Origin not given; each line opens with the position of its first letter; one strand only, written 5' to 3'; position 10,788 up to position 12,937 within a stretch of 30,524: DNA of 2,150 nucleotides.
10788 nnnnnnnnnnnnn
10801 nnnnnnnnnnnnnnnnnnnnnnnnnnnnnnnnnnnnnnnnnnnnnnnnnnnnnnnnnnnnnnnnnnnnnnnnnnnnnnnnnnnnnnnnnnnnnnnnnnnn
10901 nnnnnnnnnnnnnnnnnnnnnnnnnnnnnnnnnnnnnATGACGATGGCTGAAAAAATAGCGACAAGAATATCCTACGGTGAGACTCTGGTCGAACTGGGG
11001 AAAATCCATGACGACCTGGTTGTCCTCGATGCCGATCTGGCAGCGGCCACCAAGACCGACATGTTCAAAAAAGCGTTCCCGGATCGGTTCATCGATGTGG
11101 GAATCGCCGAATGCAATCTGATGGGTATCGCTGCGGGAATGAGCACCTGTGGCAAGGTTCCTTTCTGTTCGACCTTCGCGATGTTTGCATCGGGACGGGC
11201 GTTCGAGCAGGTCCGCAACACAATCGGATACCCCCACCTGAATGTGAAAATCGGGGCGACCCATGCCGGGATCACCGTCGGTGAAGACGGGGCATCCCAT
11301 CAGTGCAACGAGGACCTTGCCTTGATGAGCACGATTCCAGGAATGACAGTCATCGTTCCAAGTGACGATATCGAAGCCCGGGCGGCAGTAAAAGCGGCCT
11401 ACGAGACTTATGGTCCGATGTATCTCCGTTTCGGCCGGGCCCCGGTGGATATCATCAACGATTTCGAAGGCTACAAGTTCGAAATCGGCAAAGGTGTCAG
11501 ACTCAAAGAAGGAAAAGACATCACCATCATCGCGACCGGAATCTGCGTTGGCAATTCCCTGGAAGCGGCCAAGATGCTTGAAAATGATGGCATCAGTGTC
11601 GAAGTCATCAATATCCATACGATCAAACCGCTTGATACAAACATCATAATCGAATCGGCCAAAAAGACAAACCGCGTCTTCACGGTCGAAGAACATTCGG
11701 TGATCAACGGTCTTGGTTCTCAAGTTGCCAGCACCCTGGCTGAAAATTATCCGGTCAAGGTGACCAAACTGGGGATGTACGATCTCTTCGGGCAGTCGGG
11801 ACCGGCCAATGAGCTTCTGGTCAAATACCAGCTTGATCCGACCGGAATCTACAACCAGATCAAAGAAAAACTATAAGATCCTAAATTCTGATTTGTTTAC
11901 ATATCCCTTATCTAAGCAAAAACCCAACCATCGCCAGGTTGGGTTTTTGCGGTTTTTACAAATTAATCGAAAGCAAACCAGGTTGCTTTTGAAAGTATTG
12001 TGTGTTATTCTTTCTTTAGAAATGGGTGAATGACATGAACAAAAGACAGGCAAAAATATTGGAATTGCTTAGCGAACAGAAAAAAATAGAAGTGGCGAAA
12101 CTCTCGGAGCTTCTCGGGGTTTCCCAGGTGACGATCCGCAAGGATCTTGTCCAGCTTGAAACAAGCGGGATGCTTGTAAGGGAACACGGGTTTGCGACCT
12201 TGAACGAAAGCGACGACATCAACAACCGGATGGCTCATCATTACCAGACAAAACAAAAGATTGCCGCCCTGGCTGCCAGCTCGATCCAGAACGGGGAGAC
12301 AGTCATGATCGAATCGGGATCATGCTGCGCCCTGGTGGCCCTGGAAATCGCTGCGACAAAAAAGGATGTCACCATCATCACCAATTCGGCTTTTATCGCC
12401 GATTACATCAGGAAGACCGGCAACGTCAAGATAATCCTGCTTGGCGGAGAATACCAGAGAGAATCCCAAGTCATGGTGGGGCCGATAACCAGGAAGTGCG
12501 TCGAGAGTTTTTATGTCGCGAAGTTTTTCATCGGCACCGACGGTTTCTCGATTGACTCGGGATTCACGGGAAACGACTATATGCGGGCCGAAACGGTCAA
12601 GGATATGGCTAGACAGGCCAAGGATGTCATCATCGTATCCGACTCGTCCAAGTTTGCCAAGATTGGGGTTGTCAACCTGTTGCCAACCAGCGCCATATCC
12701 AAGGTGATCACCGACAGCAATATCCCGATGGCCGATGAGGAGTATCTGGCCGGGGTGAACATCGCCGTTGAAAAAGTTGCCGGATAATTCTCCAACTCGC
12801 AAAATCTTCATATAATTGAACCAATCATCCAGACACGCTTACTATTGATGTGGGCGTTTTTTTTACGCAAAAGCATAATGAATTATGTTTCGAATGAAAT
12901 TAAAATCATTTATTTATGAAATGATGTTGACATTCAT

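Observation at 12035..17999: DeoR-controlled glycyl-radical-enzyme cluster with two FSA-type aldolases: a candidate radical sugar-phosphate ('anhydroglycolysis'-like) pathway with undefined substrate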

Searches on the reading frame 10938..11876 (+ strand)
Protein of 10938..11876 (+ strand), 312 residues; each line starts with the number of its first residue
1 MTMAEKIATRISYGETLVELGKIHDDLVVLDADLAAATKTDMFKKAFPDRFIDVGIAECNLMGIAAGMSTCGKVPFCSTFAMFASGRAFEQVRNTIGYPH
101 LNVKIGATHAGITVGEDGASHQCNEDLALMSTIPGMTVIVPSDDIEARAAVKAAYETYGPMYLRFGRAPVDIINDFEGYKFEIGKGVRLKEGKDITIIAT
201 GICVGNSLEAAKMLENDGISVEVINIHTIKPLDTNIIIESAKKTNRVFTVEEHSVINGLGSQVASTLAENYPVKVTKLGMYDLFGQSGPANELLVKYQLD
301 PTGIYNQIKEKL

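Call 5: search_protein_families(library=ncbifam, proteins=[window:10938-11876:+])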
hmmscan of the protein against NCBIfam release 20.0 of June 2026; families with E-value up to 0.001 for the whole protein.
window:10938-11876:+ (312 aa): 14 families
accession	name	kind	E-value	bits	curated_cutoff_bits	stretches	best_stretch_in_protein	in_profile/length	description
NF004559.0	PRK05899.2-5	equivalog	1.8e-83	280.9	488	1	3-311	314-623/627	transketolase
NF004556.0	PRK05899.2-2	equivalog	1.8e-60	204.9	575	1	3-311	318-637/639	transketolase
TIGR00204.1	dxs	equivalog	6.9e-56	190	465.95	1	12-311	315-614/616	1-deoxy-D-xylulose-5-phosphate synthase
NF003933.0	PRK05444.2-2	equivalog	2.4e-41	141.9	395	1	11-310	293-603/606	1-deoxy-D-xylulose-5-phosphate synthase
TIGR00232.1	tktlase_bact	equivalog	1.4e-32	112.9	682.25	1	4-310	346-651/654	transketolase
NF006667.0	PRK09212.1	subfamily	2.2e-32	112.3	321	1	41-269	43-278/327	pyruvate dehydrogenase complex E1 component subunit beta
NF008854.0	PRK11892.1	equivalog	7.5e-30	104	454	1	44-269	184-417/464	pyruvate dehydrogenase complex E1 component subunit beta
NF008968.0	PRK12315.1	subfamily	1.6e-29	102.6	510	1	22-310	294-579/582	1-deoxy-D-xylulose-5-phosphate synthase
NF004558.0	PRK05899.2-4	equivalog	2.2e-28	99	788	1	21-311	358-649/651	transketolase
TIGR03336.1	IOR_alpha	equivalog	1.3e-05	23.7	650.9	1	190-258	229-293/595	indolepyruvate ferredoxin oxidoreductase subunit alpha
NF041170.1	Oxoac_fdxalpha_Archa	equivalog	1.4e-05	23.6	800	1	192-255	519-583/636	2-oxoacid:ferredoxin oxidoreductase subunit alpha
TIGR03710.1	OAFO_sf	subfamily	1.6e-05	23.7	482.75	1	189-271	460-536/561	2-oxoacid:acceptor oxidoreductase subunit alpha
NF006412.0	PRK08659.1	equivalog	0.00013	21.3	411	1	191-251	273-333/378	2-oxoacid:acceptor oxidoreductase subunit alpha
NF007201.0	PRK09622.1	equivalog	0.00034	19.6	590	1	177-260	253-335/405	2-oxoacid:ferredoxin oxidoreductase subunit alpha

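Call 6: search_protein_families(library=pfam, proteins=[window:10938-11876:+])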
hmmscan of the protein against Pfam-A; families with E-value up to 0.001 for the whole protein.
window:10938-11876:+ (312 aa): 4 families
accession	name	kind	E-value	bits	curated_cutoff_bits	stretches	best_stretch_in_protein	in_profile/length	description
PF02779.29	Transket_pyr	-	7.7e-43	146.6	27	1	6-168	2-170/174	Transketolase, pyrimidine binding domain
PF02780.25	Transketolase_C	-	4.7e-35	120.6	25.9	1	184-304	1-124/124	Transketolase, C-terminal domain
PF22613.1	Transketolase_C_1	-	1.4e-07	32.2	27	1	191-299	10-112/113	Transketolase-like TK C-terminal domain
PF17147.9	PFOR_II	-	0.0003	21.5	27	1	194-270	2-81/102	Pyruvate:ferredoxin oxidoreductase core domain II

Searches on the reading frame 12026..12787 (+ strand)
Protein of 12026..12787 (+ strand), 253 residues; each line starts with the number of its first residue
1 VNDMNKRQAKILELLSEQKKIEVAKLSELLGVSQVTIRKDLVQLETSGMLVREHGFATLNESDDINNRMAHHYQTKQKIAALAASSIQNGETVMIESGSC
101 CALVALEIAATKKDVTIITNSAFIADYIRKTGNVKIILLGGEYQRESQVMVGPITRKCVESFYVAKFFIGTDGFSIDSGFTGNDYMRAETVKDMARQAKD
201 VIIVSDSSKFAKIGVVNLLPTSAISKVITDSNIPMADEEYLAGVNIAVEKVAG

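Call 5: search_protein_families(library=ncbifam, proteins=[window:12026-12787:+])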
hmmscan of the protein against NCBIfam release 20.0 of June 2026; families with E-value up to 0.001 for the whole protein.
window:12026-12787:+ (253 aa): 19 families
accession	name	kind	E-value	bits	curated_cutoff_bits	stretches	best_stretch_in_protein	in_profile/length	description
NF040887.2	trans_reg_YciT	exception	1.7e-71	240.7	450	1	4-249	1-244/246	DNA-binding transcriptional regulator YciT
NF040755.1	AgaR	equivalog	2.5e-46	157.9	260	1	3-248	3-253/256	transcriptional repressor AgaR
NF041397.1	TranRegGlpR_Halo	equivalog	2.4e-41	142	300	1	5-250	4-251/253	HTH-type transcriptional regulator GlpR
NF007753.1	PRK10434.1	equivalog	8.2e-41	140.3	350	1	4-248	3-250/253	glucitol operon DNA-binding transcriptional repressor SrlR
NF007316.0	PRK09802.1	equivalog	5.1e-40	137.4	351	1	4-245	15-261/269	DeoR family transcriptional regulator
NF040890.1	trans_reg_YgbI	equivalog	1.9e-32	112.7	400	1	6-248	5-249/253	DNA-binding transcriptional repressor YgbI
NF010034.0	PRK13509.1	equivalog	3.8e-30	105.1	244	1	5-233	4-233/251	HTH-type transcriptional regulator UlaR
NF008154.0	PRK10906.1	equivalog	4.2e-28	98.3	331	1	6-248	5-249/252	DeoR/GlpR family transcriptional regulator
NF007720.0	PRK10411.1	equivalog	1.7e-26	93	259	1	5-232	3-234/243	L-fucose operon activator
NF007961.0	PRK10681.1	equivalog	1.3e-20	73.9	244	1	6-234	7-236/252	DNA-binding transcriptional repressor DeoR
NF053606.1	Sta1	subfamily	8e-05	22.7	80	1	3-54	17-68/100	Sta1 family transcriptional regulator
TIGR01884.1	cas_HTH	subfamily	8.5e-05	22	60.2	1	3-53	139-189/202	CRISPR-associated CARF protein Csa3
TIGR02429.1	pcaI_scoA_fam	subfamily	0.00011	21.6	128.5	0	80-123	9-56/222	3-oxoacid CoA-transferase subunit A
NF033788.1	HTH_metalloreg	subfamily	0.00016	21.4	55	1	8-53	13-58/77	metalloregulator ArsR/SmtB family transcription factor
NF053736.1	AcpB_EbpR_MafR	subfamily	0.00018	20.9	130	1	4-46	4-47/481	AcpB/EbpR/MafR family transcriptional regulator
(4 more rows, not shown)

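Call 6: search_protein_families(library=pfam, proteins=[window:12026-12787:+])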
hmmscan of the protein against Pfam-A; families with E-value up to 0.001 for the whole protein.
window:12026-12787:+ (253 aa): 6 families
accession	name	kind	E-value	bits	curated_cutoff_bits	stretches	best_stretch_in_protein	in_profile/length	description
PF00455.28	DeoRC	-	1.2e-43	149.3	31.8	1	72-231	2-160/160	DeoR C terminal sensor domain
PF08220.18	HTH_DeoR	-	1.4e-17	63.6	21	1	7-62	1-56/57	DeoR-like helix-turn-helix domain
PF08279.18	HTH_11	-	1.4e-08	34.9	25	1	7-50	1-45/55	HTH domain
PF08280.17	HTH_Mga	-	1.5e-07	31.7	23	1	6-45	5-44/59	M protein trans-acting positive regulator (MGA) HTH domain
PF00392.27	GntR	-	4.9e-05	23.4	27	1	15-58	18-62/64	Bacterial regulatory proteins, gntR family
PF01047.28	MarR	-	0.00051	20.3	24.6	1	5-54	2-51/59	MarR family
